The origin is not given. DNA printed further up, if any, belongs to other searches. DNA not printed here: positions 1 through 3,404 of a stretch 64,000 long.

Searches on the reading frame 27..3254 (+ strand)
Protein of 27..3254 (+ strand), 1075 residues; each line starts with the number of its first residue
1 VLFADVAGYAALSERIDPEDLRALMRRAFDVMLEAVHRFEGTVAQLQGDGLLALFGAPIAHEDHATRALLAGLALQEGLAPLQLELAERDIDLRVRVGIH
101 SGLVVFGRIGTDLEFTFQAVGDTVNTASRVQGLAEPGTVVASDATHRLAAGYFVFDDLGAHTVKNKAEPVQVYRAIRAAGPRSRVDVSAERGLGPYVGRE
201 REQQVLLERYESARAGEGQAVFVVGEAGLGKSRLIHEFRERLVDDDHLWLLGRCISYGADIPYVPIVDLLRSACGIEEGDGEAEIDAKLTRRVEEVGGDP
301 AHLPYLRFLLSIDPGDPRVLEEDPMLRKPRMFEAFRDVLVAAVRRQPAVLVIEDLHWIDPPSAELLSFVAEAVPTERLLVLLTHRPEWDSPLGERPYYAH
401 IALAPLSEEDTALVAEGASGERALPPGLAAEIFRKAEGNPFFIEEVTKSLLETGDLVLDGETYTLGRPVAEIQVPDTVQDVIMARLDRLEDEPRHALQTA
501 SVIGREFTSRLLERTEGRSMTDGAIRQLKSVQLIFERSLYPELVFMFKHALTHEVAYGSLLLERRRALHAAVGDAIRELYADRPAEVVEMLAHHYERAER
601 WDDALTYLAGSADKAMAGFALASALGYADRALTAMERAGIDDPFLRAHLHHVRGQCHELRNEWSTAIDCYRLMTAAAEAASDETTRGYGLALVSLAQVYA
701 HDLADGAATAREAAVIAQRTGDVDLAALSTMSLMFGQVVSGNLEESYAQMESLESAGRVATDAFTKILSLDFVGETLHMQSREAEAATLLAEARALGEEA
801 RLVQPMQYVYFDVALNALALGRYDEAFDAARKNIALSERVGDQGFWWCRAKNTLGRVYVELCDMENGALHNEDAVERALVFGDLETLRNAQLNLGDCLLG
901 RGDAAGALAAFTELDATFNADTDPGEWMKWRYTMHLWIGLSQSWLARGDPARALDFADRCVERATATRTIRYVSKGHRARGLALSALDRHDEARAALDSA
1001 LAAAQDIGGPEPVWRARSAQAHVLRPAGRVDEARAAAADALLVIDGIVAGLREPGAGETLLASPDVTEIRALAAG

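Call 80: search_protein_families(library=pfam, proteins=[window:27-3254:+], max_evalue=0.0001)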
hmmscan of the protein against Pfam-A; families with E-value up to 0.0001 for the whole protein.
window:27-3254:+ (1075 aa): 5 families
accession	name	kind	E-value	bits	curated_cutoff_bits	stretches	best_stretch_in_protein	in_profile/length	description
PF13191.12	AAA_16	-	3e-28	99.9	32.6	1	196-380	2-166/167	AAA ATPase domain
PF00211.25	Guanylate_cyc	-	3.9e-19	69.4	21.9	1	1-168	11-175/183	Adenylate and Guanylate cyclase catalytic domain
PF13424.12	TPR_12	-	1.9e-11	44.4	30.1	0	979-1041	8-72/77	Tetratricopeptide repeat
PF07719.23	TPR_2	-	4.6e-08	33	27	0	975-1004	2-31/34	Tetratricopeptide repeat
PF13401.12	AAA_22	-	4.3e-05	24.3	27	0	218-369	5-104/130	AAA domain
